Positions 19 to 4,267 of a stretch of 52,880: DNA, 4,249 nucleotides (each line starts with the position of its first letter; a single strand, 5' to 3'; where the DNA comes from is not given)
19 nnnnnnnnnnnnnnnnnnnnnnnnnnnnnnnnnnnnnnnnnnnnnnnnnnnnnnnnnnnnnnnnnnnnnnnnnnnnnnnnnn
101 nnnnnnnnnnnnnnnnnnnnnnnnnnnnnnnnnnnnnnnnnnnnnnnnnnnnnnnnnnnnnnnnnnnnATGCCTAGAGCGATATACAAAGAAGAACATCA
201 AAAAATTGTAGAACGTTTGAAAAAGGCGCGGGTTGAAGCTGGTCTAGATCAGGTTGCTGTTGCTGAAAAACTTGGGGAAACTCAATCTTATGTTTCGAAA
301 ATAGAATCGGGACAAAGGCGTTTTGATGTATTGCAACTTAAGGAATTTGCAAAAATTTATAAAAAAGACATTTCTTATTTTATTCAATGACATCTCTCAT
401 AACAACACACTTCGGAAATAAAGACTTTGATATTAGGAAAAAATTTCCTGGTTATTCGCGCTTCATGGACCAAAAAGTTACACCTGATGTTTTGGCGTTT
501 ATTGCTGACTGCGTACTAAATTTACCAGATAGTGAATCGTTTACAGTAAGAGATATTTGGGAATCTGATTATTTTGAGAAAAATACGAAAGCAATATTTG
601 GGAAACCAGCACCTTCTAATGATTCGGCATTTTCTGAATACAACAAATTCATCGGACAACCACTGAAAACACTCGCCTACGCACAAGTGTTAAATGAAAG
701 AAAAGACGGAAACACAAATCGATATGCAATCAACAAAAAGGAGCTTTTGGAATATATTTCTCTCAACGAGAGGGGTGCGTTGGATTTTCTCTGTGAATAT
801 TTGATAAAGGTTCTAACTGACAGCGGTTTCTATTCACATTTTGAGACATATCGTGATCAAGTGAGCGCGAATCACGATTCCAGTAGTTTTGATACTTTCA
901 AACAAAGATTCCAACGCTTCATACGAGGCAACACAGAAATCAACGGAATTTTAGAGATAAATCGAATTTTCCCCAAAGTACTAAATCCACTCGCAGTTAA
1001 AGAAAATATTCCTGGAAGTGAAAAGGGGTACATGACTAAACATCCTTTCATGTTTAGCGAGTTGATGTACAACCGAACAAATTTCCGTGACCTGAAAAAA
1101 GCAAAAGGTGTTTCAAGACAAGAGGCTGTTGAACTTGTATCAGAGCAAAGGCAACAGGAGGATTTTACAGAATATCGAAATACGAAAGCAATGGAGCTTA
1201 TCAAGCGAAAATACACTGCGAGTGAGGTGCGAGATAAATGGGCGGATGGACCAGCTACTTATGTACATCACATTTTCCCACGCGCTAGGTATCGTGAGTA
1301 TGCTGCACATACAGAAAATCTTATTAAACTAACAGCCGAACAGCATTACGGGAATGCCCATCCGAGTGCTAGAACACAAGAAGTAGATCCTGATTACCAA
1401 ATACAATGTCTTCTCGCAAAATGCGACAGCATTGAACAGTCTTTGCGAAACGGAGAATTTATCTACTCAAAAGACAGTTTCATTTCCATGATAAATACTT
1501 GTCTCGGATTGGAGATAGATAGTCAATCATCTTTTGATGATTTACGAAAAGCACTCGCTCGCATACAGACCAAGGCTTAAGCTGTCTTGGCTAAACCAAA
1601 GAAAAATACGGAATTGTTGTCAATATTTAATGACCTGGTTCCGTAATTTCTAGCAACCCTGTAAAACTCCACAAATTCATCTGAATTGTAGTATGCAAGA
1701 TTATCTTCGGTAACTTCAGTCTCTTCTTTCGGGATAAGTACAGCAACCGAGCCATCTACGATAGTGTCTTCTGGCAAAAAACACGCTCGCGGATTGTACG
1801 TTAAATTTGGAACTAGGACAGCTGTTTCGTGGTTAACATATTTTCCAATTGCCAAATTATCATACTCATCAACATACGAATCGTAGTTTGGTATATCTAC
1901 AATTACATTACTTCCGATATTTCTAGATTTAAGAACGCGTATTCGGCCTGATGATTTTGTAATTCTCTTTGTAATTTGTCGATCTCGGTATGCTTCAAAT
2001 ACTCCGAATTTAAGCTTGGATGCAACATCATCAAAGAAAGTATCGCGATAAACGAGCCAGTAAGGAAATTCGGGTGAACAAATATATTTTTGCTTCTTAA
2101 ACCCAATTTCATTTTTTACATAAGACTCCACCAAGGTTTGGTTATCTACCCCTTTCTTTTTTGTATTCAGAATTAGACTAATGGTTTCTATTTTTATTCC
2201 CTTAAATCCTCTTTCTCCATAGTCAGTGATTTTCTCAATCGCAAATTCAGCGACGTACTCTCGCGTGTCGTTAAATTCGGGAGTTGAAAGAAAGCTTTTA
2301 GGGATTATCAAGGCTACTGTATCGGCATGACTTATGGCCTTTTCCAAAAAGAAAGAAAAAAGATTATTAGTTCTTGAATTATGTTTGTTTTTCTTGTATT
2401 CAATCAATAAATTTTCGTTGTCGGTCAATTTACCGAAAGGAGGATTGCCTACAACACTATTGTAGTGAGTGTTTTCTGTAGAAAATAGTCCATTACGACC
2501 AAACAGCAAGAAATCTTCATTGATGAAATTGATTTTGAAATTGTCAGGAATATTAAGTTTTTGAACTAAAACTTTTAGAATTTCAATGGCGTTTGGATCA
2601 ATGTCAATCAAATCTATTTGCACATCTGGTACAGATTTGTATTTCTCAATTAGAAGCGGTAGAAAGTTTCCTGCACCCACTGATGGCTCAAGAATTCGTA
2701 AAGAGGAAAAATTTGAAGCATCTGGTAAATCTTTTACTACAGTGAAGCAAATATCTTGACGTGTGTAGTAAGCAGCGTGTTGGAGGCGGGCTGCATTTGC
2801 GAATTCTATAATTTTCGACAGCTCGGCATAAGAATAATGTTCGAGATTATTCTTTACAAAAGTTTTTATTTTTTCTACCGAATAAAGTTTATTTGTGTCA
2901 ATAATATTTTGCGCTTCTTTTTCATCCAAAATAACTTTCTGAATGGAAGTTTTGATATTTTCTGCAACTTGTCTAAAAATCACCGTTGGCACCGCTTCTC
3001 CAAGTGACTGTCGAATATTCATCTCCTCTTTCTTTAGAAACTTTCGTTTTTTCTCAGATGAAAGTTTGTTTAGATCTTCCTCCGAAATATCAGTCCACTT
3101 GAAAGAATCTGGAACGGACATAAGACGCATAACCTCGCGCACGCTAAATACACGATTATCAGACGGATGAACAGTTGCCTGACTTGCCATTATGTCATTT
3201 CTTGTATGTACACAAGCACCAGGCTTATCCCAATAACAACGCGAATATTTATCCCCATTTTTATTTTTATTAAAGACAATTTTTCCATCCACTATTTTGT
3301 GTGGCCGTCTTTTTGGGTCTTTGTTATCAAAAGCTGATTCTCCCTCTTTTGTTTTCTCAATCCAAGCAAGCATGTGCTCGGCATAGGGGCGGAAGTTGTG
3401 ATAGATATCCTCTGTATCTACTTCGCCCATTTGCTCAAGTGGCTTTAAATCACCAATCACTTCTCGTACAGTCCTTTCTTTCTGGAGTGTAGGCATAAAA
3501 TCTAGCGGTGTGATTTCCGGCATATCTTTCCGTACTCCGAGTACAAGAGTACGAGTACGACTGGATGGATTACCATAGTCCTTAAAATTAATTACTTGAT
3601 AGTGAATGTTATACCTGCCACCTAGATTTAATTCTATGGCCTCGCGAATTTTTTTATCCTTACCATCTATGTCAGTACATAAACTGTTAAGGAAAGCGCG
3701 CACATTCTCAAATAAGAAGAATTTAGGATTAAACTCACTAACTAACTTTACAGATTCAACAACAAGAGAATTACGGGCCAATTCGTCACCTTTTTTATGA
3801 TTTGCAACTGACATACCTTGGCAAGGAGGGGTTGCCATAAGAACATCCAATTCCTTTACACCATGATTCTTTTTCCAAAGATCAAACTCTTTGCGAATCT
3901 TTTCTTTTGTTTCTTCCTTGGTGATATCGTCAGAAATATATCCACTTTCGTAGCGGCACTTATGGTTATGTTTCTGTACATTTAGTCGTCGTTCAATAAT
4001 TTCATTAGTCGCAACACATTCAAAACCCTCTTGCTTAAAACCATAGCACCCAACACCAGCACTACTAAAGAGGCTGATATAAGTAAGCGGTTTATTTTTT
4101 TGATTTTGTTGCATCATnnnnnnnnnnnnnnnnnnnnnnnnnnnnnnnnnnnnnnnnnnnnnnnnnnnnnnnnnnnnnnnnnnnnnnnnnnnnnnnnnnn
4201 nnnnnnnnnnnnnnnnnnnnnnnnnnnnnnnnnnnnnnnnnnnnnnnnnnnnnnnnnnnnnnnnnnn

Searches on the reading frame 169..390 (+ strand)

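Call 3: search_protein_families(library=pfam, proteins=[window:169-390:+], max_evalue=0.01)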
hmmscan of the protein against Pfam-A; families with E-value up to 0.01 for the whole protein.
window:169-390:+ (73 aa): 4 families
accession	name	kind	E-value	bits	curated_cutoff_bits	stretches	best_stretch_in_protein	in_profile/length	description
PF01381.28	HTH_3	-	3.8e-14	52.9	23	1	17-71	1-55/55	Helix-turn-helix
PF13560.12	HTH_31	-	5.5e-09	36.7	27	1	15-64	4-54/64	Helix-turn-helix domain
PF12844.13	HTH_19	-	6.2e-08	32.9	30.2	1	15-66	2-53/64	Helix-turn-helix domain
PF13413.12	HTH_25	-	0.0037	17.5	24.6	1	16-49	1-34/62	Helix-turn-helix domain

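Call 8: search_protein_families(library=padloc, proteins=[window:169-390:+], max_evalue=0.1)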
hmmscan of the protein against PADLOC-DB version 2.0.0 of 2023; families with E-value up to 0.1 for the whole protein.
window:169-390:+ (73 aa): 23 families
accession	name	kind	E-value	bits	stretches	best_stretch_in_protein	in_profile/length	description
PDLC02926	HTH_VI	-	2.9e-10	38.2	1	13-71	2-60/92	-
PDLC03952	RmrA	-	3.3e-08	30.8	1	8-72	18-82/395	-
PDLC03947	RmrA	-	5.8e-07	26.7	1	8-72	7-71/383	-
PDLC03954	RmrA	-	6e-07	26.7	1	14-72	12-70/380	-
PDLC04142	capH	-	7.3e-07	28.2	1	10-72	4-66/103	capH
PDLC03951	RmrA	-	1.6e-06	25.4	1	15-72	11-68/400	-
PDLC03953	RmrA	-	1.8e-06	25.5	1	13-71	6-64/373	-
PDLC03949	RmrA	-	2.7e-05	21.2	1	15-72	5-62/363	-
PDLC03664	Control_protein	-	9.6e-05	20.8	1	12-60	13-61/74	control protein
PDLC03948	RmrA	-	0.00027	17.9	1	14-73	10-69/397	-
PDLC03944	RmrA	-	0.00058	17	1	13-73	7-67/384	-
PDLC03665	Control_protein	-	0.00065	17.9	1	15-59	11-56/77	control protein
PDLC03943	RmrA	-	0.0007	16.8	1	17-71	7-61/370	-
PDLC04758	PDC-M64B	-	0.0012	17.3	1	12-59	30-77/123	-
PDLC04760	PDC-M64C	-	0.0012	17.1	1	8-60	22-74/93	-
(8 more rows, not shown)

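Call 9: search_protein_families(library=ncbifam, proteins=[window:169-390:+], max_evalue=0.1)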
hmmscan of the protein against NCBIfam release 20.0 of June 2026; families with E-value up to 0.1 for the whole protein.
window:169-390:+ (73 aa): 12 families
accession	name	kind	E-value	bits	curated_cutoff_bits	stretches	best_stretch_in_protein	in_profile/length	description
TIGR03070.1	couple_hipB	subfamily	2.3e-06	27.5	71.65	1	13-52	3-42/58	type II toxin-antitoxin system Y4mF family antitoxin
NF038139.1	Reg_Aceta_RamB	equivalog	4.9e-06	25.5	700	1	15-71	5-61/465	acetate metabolism transcriptional regulator RamB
NF007408.0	PRK09943.1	equivalog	3e-05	23.7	211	1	10-72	5-67/185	HTH-type transcriptional regulator PuuR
NF041951.1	phage_RstR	subfamily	4.2e-05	23.8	80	1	13-64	3-54/108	RstR family transcriptional repressor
TIGR00270.2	TIGR00270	equivalog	0.00041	20.2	110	1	15-49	78-112/159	multiprotein bridging factor aMBF1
NF006015.0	PRK08154.1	subfamily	0.0018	17.5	204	1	11-67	29-85/314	anaerobic benzoate catabolism transcriptional regulator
TIGR03830.1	CxxCG_CxxCG_HTH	subfamily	0.0021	17.9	61.8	1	4-53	56-106/127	type II TA system antitoxin MqsA family protein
NF008109.0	PRK10856.1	equivalog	0.0023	17.7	208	1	10-51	12-53/334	cytoskeleton protein RodZ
NF047948.1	male_kill_WMK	equivalog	0.0035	16.8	300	1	8-64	158-214/300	WO male-killing family protein Wmk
NF007271.0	PRK09726.1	equivalog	0.034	14.1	79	1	11-64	11-61/88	type II toxin-antitoxin system antitoxin HipB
NF058600.1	TransRegSco1979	equivalog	0.034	13.2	350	1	14-65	10-61/280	Sco1979 family transcriptional regulator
NF007257.0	PRK09706.1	subfamily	0.063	13.1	101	1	10-64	3-57/135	transcriptional repressor DicA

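Call 10: search_protein_families(library=phrogs, proteins=[window:169-390:+], max_evalue=0.1)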
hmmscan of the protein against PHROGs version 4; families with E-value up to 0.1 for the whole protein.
window:169-390:+ (73 aa): 37 families (the best 25 are shown)
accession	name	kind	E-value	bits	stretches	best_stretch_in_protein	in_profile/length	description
phrog_8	-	transcription regulation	4.5e-11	43.8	1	6-71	70-135/346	transcriptional regulator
phrog_1373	-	transcription regulation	3.1e-10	41.3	1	3-66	52-117/166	transcriptional regulator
phrog_2967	-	transcription regulation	9.2e-10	39.4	1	8-72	6-70/225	transcriptional regulator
phrog_2439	-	transcription regulation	9.7e-10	38.8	1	15-72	10-67/367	transcriptional regulator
phrog_3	-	transcription regulation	2.4e-09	38.5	1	4-71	80-145/430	transcriptional repressor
phrog_4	-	transcription regulation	3.6e-09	37.1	1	9-71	129-191/400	transcriptional repressor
phrog_2328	-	transcription regulation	2.1e-08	35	1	10-65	13-68/128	transcriptional repressor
phrog_2339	-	DNA, RNA and nucleotide metabolism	9.9e-07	29.7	1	10-61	23-75/98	HTH DNA binding protein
phrog_5823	-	transcription regulation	1.1e-06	29.1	1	9-69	3-64/404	transcriptional regulator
phrog_7241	-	transcription regulation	4e-06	27.9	1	16-65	65-114/122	transcriptional regulator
phrog_6831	-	transcription regulation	6.2e-06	27.1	1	11-55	8-51/68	transcriptional regulator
phrog_3951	-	unknown function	5.4e-05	23.8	1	6-49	238-281/301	-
phrog_9908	-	DNA, RNA and nucleotide metabolism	0.00011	22.5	1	10-65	11-66/282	DNA binding protein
phrog_5414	-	DNA, RNA and nucleotide metabolism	0.00019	22.1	1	20-51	15-46/97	HTH DNA binding protein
phrog_7396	-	unknown function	0.00023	21.9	1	9-68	11-74/227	-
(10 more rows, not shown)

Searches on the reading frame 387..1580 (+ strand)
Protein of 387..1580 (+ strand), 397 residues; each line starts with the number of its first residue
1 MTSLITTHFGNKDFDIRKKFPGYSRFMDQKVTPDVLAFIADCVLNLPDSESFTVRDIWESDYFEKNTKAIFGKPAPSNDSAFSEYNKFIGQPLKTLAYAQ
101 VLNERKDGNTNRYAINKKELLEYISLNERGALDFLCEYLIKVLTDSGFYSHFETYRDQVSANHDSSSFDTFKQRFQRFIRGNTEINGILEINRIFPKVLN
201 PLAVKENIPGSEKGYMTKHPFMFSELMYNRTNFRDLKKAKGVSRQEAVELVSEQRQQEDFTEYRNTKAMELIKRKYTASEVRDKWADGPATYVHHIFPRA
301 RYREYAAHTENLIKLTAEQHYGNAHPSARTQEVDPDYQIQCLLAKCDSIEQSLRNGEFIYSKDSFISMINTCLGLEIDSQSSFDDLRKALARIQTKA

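Call 3: search_protein_families(library=pfam, proteins=[window:387-1580:+], max_evalue=0.01)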
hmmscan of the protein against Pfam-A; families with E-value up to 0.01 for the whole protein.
window:387-1580:+ (397 aa): 0 families

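Call 8: search_protein_families(library=padloc, proteins=[window:387-1580:+], max_evalue=0.1)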
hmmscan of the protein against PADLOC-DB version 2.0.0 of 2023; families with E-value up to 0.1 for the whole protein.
window:387-1580:+ (397 aa): 1 family
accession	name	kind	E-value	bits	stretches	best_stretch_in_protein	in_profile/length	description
PDLC03488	REase_II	-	5.9e-92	306.8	1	7-392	8-397/430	Type II restriction enzyme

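Call 9: search_protein_families(library=ncbifam, proteins=[window:387-1580:+], max_evalue=0.1)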
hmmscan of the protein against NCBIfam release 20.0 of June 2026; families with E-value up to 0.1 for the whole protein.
window:387-1580:+ (397 aa): 0 families

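Call 10: search_protein_families(library=phrogs, proteins=[window:387-1580:+], max_evalue=0.1)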
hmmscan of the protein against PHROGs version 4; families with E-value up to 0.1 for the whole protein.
window:387-1580:+ (397 aa): 4 families
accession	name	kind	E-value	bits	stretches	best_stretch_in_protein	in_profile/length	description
phrog_12434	-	DNA, RNA and nucleotide metabolism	0.0017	18.9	1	293-321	40-68/292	HNH endonuclease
phrog_119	-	DNA, RNA and nucleotide metabolism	0.002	18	1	242-326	170-257/443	HNH endonuclease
phrog_144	-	DNA, RNA and nucleotide metabolism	0.0043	17.7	1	269-321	78-130/175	HNH endonuclease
phrog_655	-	DNA, RNA and nucleotide metabolism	0.0044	18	1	293-321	51-77/343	homing endonuclease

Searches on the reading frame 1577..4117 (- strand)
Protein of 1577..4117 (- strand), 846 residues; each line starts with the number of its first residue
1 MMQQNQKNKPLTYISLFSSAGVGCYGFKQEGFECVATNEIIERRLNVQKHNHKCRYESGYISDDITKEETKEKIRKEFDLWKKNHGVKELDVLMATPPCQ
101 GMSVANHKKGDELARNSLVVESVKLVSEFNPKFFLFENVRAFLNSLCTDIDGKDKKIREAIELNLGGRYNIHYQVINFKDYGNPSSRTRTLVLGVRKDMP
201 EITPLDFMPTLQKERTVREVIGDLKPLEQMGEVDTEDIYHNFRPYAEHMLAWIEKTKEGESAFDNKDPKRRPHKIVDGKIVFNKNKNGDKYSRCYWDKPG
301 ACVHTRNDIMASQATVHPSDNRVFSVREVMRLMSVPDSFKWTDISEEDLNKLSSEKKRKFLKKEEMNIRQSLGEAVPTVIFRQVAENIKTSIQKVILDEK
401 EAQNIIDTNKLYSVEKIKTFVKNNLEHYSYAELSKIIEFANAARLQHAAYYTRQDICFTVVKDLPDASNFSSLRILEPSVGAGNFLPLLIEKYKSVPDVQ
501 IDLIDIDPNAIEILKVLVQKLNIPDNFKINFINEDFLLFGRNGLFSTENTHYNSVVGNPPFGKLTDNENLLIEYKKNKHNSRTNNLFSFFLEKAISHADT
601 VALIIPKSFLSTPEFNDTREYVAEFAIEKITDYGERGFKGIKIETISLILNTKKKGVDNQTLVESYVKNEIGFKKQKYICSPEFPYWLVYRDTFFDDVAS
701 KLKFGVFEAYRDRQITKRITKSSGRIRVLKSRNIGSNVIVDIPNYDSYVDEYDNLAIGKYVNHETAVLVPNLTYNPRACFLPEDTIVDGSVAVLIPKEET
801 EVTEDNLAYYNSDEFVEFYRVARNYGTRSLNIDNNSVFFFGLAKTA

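Call 3: search_protein_families(library=pfam, proteins=[window:1577-4117:-], max_evalue=0.01)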
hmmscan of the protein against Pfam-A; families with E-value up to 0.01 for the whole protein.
window:1577-4117:- (846 aa): 2 families
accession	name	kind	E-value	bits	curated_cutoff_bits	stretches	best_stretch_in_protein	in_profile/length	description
PF00145.23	DNA_methylase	-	1.2e-42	147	22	1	12-346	2-300/324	C-5 cytosine-specific DNA methylase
PF07669.17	Eco57I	-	8.1e-11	42.7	25.3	1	504-635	6-167/171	Eco57I restriction-modification methylase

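Call 8: search_protein_families(library=padloc, proteins=[window:1577-4117:-], max_evalue=0.1)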
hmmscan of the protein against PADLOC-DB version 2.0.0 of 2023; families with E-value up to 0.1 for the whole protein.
window:1577-4117:- (846 aa): 69 families (the best 25 are shown)
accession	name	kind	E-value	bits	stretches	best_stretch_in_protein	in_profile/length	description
PDLC03277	MTase_II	-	7e-238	790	1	9-844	5-820/823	Type II methyltransferase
PDLC03370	MTase_II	-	2.5e-147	489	1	9-394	3-385/387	Type II methyltransferase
PDLC03382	MTase_II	-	7e-101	336.5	1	399-844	4-444/445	Type II methyltransferase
PDLC03378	MTase_II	-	1.6e-57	193.3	1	11-397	3-335/344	Type II methyltransferase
PDLC03234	MTase_II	-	1e-52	177.7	1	9-397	3-371/375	Type II methyltransferase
PDLC03384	MTase_II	-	2.6e-47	159.4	1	11-387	4-374/377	Type II methyltransferase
PDLC00033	DruM2|DruM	-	1.7e-44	150.6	1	5-344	16-336/368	DNA cytosine methylase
PDLC03326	MTase_II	-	1.9e-43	147.2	1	10-343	4-347/412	Type II methyltransferase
PDLC03272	MTase_II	-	8.8e-38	128.5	1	3-399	67-397/407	Type II methyltransferase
PDLC03237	MTase_II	-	7.9e-36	121.4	3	11-203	794-976/1036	Type II methyltransferase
PDLC02650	DrmMII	-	2.8e-33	113.4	2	7-156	5-152/435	DrmMII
PDLC00030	DruM2|DruM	-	5.4e-30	102.8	1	9-395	4-367/380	DNA cytosine methylase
PDLC00026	DruM2|DruM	-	5.3e-29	99.8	1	10-342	4-288/336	DNA cytosine methylase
PDLC03355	MTase_II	-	8.6e-29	98.8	1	13-343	7-337/377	Type II methyltransferase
PDLC02649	DrmMII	-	1.6e-27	94.5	2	42-230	69-253/422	DrmMII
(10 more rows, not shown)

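Call 9: search_protein_families(library=ncbifam, proteins=[window:1577-4117:-], max_evalue=0.1)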
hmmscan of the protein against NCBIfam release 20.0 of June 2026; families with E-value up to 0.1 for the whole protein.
window:1577-4117:- (846 aa): 7 families
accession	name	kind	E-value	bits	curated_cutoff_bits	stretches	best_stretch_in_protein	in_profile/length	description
TIGR00675.1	dcm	superfamily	3.8e-36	125.4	100.65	1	13-350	1-310/329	DNA (cytosine-5-)-methyltransferase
NF033452.1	BREX_1_MTaseX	exception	3.8e-11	41.6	500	1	549-668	505-632/1210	BREX-1 system adenine-specific DNA-methyltransferase PglX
NF007772.0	PRK10458.1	subfamily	5.2e-08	31.9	710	1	5-141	83-230/472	DNA cytosine methylase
NF033455.1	BREX_6_MTaseX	exception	6.6e-07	27.2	900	1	549-656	552-661/1319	BREX-6 system adenine-specific DNA-methyltransferase PglX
TIGR03534.1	RF_mod_PrmC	equivalog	1.8e-05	24.3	199.1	1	413-571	29-176/253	peptide chain release factor N(5)-glutamine methyltransferase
TIGR03533.1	L3_gln_methyl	equivalog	0.001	18.5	229.7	1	475-576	125-214/284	50S ribosomal protein L3 N(5)-glutamine methyltransferase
TIGR00536.1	hemK_fam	subfamily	0.05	12.7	115.5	0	495-570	135-201/286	HemK family protein methyltransferase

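Call 10: search_protein_families(library=phrogs, proteins=[window:1577-4117:-], max_evalue=0.1)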
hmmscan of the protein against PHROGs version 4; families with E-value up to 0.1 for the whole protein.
window:1577-4117:- (846 aa): 14 families
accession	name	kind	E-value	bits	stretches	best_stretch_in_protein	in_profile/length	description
phrog_116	-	other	1.6e-49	169.9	1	2-451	199-554/779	DNA methyltransferase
phrog_363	-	other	1.7e-22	81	1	4-206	47-225/327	DNA methyltransferase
phrog_9133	-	unknown function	8.7e-13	48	1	323-652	638-904/1259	-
phrog_1685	-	unknown function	1e-11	43.8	1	448-624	93-248/2278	-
phrog_23910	-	unknown function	1.2e-07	32.7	1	290-392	11-98/99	-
phrog_3820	-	other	1.8e-07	31.5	1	443-625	44-194/255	DNA methyltransferase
phrog_5172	-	unknown function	4.2e-06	26.8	1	435-565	8-107/377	-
phrog_36001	-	unknown function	4.7e-06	26.1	1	2-100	9-98/715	-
phrog_11801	-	other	0.00012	20.4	1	448-622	144-298/2269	DNA methyltransferase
phrog_757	-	other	0.00031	20.9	1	2-147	6-136/247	DNA methyltransferase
phrog_799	-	other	0.0038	17.5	1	462-612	223-323/458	DNA methyltransferase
phrog_27704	-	unknown function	0.0051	18.3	1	619-673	19-73/86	-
phrog_10089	-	moron, auxiliary metabolic gene and host takeover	0.006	14.2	1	438-597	1654-1789/4647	DarB-like antirestriction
phrog_5999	-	other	0.015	16.3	1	82-118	61-99/109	DNA methyltransferase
